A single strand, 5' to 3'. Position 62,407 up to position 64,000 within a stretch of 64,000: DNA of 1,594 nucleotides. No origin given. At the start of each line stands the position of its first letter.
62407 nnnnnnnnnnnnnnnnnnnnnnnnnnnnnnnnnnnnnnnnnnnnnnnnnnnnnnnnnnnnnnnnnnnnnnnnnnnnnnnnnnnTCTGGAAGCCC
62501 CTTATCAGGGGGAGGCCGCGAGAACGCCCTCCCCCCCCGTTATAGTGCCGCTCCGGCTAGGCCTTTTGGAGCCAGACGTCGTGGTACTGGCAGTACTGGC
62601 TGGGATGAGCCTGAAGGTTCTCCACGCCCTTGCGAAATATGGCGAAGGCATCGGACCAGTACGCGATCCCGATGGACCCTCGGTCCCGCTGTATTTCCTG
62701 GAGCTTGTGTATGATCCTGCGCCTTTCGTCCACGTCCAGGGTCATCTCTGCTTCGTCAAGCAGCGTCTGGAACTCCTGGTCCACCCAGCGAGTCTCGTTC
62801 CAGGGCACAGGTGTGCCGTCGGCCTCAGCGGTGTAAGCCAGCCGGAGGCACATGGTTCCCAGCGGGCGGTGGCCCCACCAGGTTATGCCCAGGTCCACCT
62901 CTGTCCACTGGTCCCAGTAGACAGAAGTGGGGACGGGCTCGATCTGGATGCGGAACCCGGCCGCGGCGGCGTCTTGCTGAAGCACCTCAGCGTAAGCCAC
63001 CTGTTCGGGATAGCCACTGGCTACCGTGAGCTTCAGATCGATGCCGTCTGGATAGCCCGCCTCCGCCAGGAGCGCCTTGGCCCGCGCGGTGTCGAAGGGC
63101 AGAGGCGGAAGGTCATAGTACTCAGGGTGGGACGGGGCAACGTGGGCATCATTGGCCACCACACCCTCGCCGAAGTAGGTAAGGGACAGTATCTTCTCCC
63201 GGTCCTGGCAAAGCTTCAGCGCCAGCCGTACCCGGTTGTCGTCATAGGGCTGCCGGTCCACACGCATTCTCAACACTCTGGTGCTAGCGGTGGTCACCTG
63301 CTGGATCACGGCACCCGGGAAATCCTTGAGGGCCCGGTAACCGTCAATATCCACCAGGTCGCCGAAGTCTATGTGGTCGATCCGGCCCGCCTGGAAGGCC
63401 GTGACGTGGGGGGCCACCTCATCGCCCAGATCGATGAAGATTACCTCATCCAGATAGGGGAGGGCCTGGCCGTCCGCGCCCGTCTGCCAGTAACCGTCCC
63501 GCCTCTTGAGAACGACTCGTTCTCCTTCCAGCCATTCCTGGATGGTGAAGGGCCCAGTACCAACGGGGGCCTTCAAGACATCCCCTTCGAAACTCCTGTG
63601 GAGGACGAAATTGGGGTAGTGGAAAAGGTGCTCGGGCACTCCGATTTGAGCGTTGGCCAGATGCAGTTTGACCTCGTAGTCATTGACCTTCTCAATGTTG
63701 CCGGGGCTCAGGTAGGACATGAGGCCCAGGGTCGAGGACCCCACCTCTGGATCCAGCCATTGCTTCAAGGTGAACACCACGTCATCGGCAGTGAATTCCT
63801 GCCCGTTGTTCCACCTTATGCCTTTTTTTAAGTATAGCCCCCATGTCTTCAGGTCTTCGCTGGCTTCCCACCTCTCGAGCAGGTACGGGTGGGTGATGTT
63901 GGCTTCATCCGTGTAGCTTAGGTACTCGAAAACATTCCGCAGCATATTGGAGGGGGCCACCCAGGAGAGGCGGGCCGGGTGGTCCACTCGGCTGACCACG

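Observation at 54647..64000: Second MttB-family paralog embedded between a fused-ATPase peptide-type ABC importer and a TAXI-like binding protein/DUF1850 pair that lacks its permease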

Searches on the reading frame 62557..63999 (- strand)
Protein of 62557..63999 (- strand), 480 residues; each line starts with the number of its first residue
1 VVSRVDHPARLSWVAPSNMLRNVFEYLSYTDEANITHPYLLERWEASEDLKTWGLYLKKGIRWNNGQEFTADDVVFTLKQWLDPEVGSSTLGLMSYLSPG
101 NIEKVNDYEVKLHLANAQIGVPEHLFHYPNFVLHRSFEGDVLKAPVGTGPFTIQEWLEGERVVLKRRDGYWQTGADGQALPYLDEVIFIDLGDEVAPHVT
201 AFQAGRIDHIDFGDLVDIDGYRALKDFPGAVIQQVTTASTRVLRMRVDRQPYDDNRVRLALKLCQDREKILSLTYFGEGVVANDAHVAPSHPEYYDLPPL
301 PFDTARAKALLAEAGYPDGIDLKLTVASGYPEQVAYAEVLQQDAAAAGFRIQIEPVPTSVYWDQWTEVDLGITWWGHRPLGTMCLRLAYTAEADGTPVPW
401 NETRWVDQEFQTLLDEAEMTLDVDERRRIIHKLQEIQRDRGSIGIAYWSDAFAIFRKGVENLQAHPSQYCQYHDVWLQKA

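Call 5: search_protein_families(library=pfam, proteins=[window:62557-63999:-], max_evalue=0.01)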
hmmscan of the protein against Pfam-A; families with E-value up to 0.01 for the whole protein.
window:62557-63999:- (480 aa): 1 family
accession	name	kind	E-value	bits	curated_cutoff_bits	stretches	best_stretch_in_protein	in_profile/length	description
PF00496.27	SBP_bac_5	-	5.9e-75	253.1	32.4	1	37-378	3-349/368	Bacterial extracellular solute-binding proteins, family 5 Middle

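Call 6: search_protein_families(library=ncbifam, proteins=[window:62557-63999:-], max_evalue=0.01)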
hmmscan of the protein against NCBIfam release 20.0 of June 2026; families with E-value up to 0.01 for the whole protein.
window:62557-63999:- (480 aa): 11 families
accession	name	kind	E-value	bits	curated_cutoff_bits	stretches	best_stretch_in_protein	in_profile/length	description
NF045468.1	Opp5A_nikA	equivalog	1.5e-32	112.7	600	1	23-469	44-479/488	nickel ABC transporter substrate-binding protein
TIGR02294.1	nickel_nikA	equivalog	3.6e-32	111.6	393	1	23-374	35-397/501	nickel ABC transporter substrate-binding protein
NF045467.1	Opp4A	equivalog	4.2e-30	104.5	650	2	102-318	156-382/556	oligopeptide ABC transporter substrate-binding protein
NF043070.1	DppA_dipep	equivalog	3.5e-28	98.5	1005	1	36-475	74-532/535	dipeptide ABC transporter periplasmic-binding protein DppA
NF011684.0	PRK15104.1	equivalog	1.3e-23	83.5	947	2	8-107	54-149/543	oligopeptide ABC transporter substrate-binding protein OppA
NF011942.0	PRK15413.1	equivalog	3.1e-22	79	594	1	39-353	74-380/512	glutathione ABC transporter substrate-binding protein GsiB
NF011689.0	PRK15109.1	equivalog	2.3e-18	66.1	560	1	38-439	81-500/547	ABC transporter substrate-binding protein SapA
TIGR04028.1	SBP_KPN_01854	hypoth_equivalog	1.1e-13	50.6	468.5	1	19-321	26-336/509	TIGR04028 family ABC transporter substrate-binding protein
NF047575.1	opine_bind_CntA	exception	2.9e-12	45.9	800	1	31-320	73-364/535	staphylopine-dependent metal ABC transporter substrate-binding lipoprotein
NF007287.0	PRK09755.1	equivalog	4.8e-12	45.5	1098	1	18-94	58-134/535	ABC transporter substrate-binding protein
NF010149.0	PRK13626.1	equivalog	2.6e-06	26.4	476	1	19-155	146-275/552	HTH-type transcriptional regulator SgrR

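Call 33: find_homologous_proteins(query=window:62557-63999:-, max_evalue=1e-30)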
Query window:62557-63999:- (480 aa): 3506 proteins with E <= 1e-30 among 8000 candidates; the best 120 are listed.
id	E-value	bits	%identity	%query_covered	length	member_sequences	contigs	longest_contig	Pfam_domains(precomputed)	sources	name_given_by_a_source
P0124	0.0e+0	1113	99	100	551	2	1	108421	PF00496.28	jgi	jgi:peptide/nickel transport system substrate-binding protein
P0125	3.1e-224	763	67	99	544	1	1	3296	PF00496.28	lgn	-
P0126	6.6e-222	756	66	99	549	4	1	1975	PF00496.28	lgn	-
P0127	1.5e-215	735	65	99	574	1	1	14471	PF00496.28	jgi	-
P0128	6.6e-210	716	63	99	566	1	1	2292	PF00496.28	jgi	jgi:peptide/nickel transport system substrate-binding protein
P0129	7.7e-207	706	61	100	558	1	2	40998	PF00496.28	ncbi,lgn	-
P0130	2.8e-203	694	62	100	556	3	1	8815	PF00496.28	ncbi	-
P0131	3.8e-203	694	61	99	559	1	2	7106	PF00496.28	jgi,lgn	jgi:peptide/nickel transport system substrate-binding protein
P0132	1.5e-202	692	63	100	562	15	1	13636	PF00496.28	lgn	-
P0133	2.0e-202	691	60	99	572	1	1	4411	PF00496.28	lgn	-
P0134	4.0e-202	690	61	99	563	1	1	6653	PF00496.28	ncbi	-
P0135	1.4e-201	689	63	99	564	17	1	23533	PF00496.28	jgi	-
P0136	4.5e-201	687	62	100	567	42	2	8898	PF00496.28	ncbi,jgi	-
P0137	6.0e-201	687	62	100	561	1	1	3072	PF00496.28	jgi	-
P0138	4.3e-200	684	62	100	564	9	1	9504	PF00496.28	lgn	-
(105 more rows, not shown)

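Call 34: find_encoding_contigs(protein=P0124, flank=10000, max_places=3)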
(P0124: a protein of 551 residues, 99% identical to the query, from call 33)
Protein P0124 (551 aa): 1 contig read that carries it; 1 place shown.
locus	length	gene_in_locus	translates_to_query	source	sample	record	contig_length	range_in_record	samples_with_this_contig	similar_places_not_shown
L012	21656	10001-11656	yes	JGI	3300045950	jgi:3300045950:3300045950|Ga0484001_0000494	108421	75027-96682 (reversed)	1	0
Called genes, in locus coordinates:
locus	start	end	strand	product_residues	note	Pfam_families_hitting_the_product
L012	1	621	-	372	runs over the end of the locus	PF04389:Peptidase_M28 (faint), PF01546:Peptidase_M20, PF07687:M20_dimer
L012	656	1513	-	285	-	PF02548:Pantoate_transf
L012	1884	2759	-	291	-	PF00892:EamA, PF03151:TPT (faint), PF08449:UAA (faint), PF00892:EamA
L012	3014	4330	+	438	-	PF01979:Amidohydro_1, PF07969:Amidohydro_3 (weak), PF12890:DHOase, PF07969:Amidohydro_3 (weak)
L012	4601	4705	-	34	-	-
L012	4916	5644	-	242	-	PF02607:B12-binding_2, PF02310:B12-binding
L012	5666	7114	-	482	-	PF10114:PocR, PF12833:HTH_18, PF00165:HTH_AraC (weak)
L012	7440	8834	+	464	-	PF03972:MmgE_PrpD_N, PF19305:MmgE_PrpD_C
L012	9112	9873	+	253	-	-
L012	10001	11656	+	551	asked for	PF00496:SBP_bac_5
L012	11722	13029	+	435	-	PF19300:BPD_transp_1_N, PF00528:BPD_transp_1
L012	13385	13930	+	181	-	PF00528:BPD_transp_1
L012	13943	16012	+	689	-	PF00005:ABC_tran, PF00006:ATP-synt_ab (faint), PF00485:PRK (faint), PF02463:SMC_N (faint), PF13304:AAA_21 (faint), PF08352:oligo_HPY, PF00005:ABC_tran, PF08352:oligo_HPY, +1 more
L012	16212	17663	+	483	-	PF06253:MTTB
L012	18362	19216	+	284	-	PF16868:NMT1_3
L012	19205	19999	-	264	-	PF01551:Peptidase_M23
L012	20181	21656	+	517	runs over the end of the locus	PF00324:AA_permease, PF13520:AA_permease_2, PF13906:AA_permease_C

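Call 35: find_encoding_contigs(protein=P0135, flank=10000, max_places=2)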
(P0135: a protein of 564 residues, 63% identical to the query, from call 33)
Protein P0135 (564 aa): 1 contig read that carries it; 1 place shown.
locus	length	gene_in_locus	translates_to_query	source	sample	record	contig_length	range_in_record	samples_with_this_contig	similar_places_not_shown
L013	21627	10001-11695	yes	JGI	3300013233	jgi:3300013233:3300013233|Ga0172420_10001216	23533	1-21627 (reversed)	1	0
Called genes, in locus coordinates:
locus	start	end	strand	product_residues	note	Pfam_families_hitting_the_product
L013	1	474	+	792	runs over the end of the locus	?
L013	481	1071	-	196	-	-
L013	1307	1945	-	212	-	PF00881:Nitroreductase, PF14512:TM1586_NiRdase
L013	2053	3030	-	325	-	PF19420:DDAH_eukar (weak), PF02274:ADI (weak)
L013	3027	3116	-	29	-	-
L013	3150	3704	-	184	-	PF04191:PEMT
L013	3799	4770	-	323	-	-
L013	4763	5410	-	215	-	PF00923:TAL_FSA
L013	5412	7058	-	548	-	PF00753:Lactamase_B, PF12706:Lactamase_B_2, PF22505:RNase_J_b_CASP, PF07521:RMMBL, PF17770:RNase_J_C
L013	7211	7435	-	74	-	PF00313:CSD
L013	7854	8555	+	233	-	PF00392:GntR, PF07729:FCD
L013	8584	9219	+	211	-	PF02607:B12-binding_2, PF02310:B12-binding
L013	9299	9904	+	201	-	PF00117:GATase, PF07722:Peptidase_C26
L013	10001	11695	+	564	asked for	PF00496:SBP_bac_5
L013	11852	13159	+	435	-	PF19300:BPD_transp_1_N, PF00528:BPD_transp_1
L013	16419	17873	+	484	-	PF06253:MTTB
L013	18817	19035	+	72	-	PF06253:MTTB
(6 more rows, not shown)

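Call 52: search_protein_families(library=pfam, proteins=[L012:9112-9873:+, L012:4916-5644:-, L012:5666-7114:-, L012:7440-8834:+], max_evalue=0.01)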
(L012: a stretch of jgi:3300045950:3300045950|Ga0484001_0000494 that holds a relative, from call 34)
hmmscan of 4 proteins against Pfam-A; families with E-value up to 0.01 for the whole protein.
L012:9112-9873:+ (253 aa): 0 families

L012:4916-5644:- (242 aa): 2 families
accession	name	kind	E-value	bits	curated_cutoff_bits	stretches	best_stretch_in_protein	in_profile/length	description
PF02310.24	B12-binding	-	1.1e-27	96.6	32.1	1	105-216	1-118/121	B12 binding domain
PF02607.22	B12-binding_2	-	1.5e-14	54.4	23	1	23-93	5-74/74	B12 binding domain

L012:5666-7114:- (482 aa): 3 families
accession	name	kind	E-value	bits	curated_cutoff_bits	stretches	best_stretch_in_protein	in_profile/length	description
PF10114.15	PocR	-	8.1e-46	156.2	23.9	1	34-198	2-161/162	Sensory domain found in PocR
PF12833.13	HTH_18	-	5.7e-23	81.5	33.6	1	370-447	2-79/80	Helix-turn-helix domain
PF00165.29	HTH_AraC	-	1.2e-14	54.4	26.6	2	410-447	6-42/42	Bacterial regulatory helix-turn-helix proteins, AraC family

L012:7440-8834:+ (464 aa): 2 families
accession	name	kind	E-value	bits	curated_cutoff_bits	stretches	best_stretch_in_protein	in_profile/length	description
PF03972.19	MmgE_PrpD_N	-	1.3e-45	155.9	32.1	1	6-226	3-224/244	MmgE/PrpD N-terminal domain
PF19305.4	MmgE_PrpD_C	-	3.4e-30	105.6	32.1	1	254-429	1-172/173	MmgE/PrpD C-terminal domain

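Call 61: search_solved_structures(query=P0124, max_evalue=1e-10)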
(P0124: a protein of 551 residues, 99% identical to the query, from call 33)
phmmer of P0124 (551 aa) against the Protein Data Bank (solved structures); distinct sequences matched with E-value up to 1e-10: 71 (the best 60 are shown).
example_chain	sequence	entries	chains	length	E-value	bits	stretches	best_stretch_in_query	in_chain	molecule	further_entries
8upi_A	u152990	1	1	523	3.6e-34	121.4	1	71-427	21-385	Peptide ABC transporter substrate-binding protein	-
5u4o_A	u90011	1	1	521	6.5e-31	110.6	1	29-548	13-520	ABC transporter substrate-binding protein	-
6hlx_A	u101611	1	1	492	2.2e-27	99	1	106-532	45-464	AgaA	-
6tfq_A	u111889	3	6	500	5.4e-27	97.7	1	110-447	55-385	ABC transporter substrate-binding protein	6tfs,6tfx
8z1z_F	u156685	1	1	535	3.1e-26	95.2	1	108-538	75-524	Dipeptide-binding protein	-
1dpe_A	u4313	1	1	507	4.7e-26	94.6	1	108-538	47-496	DIPEPTIDE-BINDING PROTEIN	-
1dpp_A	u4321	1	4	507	4.9e-26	94.5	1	108-538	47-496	DIPEPTIDE BINDING PROTEIN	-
8z1y_F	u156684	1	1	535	5.3e-26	94.4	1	108-538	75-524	Dipeptide-binding protein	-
5f1q_A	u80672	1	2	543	1.4e-25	93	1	107-537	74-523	Periplasmic dipeptide transport protein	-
3tpa_A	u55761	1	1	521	5.2e-24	87.8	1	107-548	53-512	Heme-binding protein A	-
1xoc_A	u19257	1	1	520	4.1e-23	84.8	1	87-389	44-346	Oligopeptide-binding protein appA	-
5isu_A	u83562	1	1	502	5.3e-22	81.2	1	109-525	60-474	Lmo0135 protein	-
3t66_A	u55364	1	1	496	5.7e-22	81.1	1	94-502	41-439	Nickel ABC transporter (Nickel-binding protein)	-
3tcf_A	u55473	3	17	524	2.5e-21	79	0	72-178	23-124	Periplasmic oligopeptide-binding protein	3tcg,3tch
9rd1_A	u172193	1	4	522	2.6e-21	78.9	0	73-178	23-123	Periplasmic oligopeptide-binding protein OppA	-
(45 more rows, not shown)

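Call 63: find_encoding_contigs(protein=P0127, flank=10000, max_places=1)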
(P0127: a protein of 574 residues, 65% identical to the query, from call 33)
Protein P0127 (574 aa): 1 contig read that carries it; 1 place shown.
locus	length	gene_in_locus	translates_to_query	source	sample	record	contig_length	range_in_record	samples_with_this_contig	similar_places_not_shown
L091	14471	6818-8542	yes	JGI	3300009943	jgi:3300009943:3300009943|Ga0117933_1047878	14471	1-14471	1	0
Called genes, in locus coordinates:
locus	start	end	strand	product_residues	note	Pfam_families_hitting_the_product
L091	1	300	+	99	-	?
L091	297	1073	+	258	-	PF00005:ABC_tran, PF13304:AAA_21 (weak)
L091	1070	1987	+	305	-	PF12849:PBP_like_2, PF01547:SBP_bac_1 (faint), PF13531:SBP_bac_11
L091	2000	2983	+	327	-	PF04055:Radical_SAM, PF06463:Mob_synth_C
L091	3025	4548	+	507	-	PF13541:ChlI, PF05496:RuvB_N (faint), PF00158:Sigma54_activat (faint), PF00493:MCM (faint), PF01078:Mg_chelatase, PF07728:AAA_5 (faint), PF13335:Mg_chelatase_C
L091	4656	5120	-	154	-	PF00254:FKBP_C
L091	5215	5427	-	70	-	PF00313:CSD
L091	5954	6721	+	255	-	PF01177:Asp_Glu_race (faint)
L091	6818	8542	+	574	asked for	PF00496:SBP_bac_5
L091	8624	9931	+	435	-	PF19300:BPD_transp_1_N, PF00528:BPD_transp_1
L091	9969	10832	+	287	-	PF12911:OppC_N, PF00528:BPD_transp_1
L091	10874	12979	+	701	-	PF00005:ABC_tran, PF00006:ATP-synt_ab (faint), PF02463:SMC_N (faint), PF13304:AAA_21 (faint), PF08352:oligo_HPY, PF00005:ABC_tran, PF08352:oligo_HPY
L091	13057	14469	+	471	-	?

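Call 64: find_encoding_contigs(protein=P0129, flank=10000, max_places=1)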
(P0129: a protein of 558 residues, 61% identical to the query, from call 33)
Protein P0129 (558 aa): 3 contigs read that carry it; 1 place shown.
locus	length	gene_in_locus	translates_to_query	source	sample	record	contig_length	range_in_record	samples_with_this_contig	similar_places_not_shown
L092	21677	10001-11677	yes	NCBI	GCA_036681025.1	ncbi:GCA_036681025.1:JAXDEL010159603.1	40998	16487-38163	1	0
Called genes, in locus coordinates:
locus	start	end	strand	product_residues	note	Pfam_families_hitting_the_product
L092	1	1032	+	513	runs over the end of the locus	PF01039:Carboxyl_trans, PF03255:ACCA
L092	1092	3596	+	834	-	PF10101:DUF2339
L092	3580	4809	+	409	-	PF13163:DUF3999 (faint)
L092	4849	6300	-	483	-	PF11794:HpaB_N, PF03241:HpaB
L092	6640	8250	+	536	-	PF00501:AMP-binding, PF13193:AMP-binding_C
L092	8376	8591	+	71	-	-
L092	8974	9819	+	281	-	PF00795:CN_hydrolase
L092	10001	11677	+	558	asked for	PF00496:SBP_bac_5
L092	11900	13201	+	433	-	PF19300:BPD_transp_1_N, PF00528:BPD_transp_1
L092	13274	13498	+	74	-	PF02416:TatA_B_E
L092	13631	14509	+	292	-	PF12911:OppC_N, PF00528:BPD_transp_1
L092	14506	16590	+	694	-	PF03193:RsgA_GTPase (faint), PF00005:ABC_tran, PF00006:ATP-synt_ab (faint), PF00485:PRK (faint), PF02463:SMC_N (faint), PF08352:oligo_HPY, PF00005:ABC_tran, PF08352:oligo_HPY, +3 more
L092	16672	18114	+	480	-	PF06253:MTTB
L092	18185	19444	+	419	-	PF04389:Peptidase_M28 (weak), PF01546:Peptidase_M20, PF07687:M20_dimer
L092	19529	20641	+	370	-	PF12838:Fer4_7 (weak), PF00037:Fer4 (weak)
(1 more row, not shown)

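Call 67: find_related_loci(query=A6, collection=metagenome_contigs, flank=10000)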
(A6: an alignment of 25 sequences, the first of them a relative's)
Query A6 (551 aa) in metagenome_contigs; peptide patterns used: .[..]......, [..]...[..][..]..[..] (x = any residue, [..] = any of these).
600 stretches matched a pattern (row limit reached: there are more); 488 encode a relative of the query (tblastn E <= 1e-3); the best 80 are kept; 80 distinct loci.
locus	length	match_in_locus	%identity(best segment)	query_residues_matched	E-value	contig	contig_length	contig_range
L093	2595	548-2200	61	2-549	0e+0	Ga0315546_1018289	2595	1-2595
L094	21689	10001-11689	59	2-549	0e+0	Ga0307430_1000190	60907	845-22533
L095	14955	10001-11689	59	2-549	0e+0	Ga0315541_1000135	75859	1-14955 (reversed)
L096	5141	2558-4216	60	2-549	0e+0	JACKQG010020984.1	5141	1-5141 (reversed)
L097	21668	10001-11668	59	4-551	0e+0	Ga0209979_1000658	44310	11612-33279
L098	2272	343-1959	58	4-547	0e+0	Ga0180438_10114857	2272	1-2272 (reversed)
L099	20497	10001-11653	58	4-547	0e+0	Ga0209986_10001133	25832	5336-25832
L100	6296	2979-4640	60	2-549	0e+0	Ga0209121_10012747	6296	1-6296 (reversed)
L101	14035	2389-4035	59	5-551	0e+0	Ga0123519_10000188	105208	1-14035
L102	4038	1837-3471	58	4-547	0e+0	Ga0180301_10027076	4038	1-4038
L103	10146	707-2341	60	4-549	0e+0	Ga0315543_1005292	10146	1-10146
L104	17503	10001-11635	60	4-549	0e+0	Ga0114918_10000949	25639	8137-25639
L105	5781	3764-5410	59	5-551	0e+0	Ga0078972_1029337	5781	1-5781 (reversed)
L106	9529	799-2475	57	2-550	0e+0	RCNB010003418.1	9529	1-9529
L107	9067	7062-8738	58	2-549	0e+0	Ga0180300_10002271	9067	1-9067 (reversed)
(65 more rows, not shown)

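Call 83: search_protein_families(library=pfam, proteins=[L101:9570-10208:+, L099:8024-9379:+], max_evalue=0.001)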
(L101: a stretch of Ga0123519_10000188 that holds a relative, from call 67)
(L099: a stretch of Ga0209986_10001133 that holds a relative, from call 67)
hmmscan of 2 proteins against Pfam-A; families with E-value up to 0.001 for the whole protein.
L101:9570-10208:+ (213 aa): 1 family
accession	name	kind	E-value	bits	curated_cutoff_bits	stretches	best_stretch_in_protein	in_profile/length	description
PF00571.33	CBS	-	8.5e-30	103.3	24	2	71-126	1-55/57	CBS domain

L099:8024-9379:+ (452 aa): 2 families
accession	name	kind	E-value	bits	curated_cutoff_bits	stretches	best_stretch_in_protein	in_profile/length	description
PF03972.19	MmgE_PrpD_N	-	2.7e-42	145.1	32.1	1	13-234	4-225/244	MmgE/PrpD N-terminal domain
PF19305.4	MmgE_PrpD_C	-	7.8e-30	104.4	32.1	1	261-436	1-171/173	MmgE/PrpD C-terminal domain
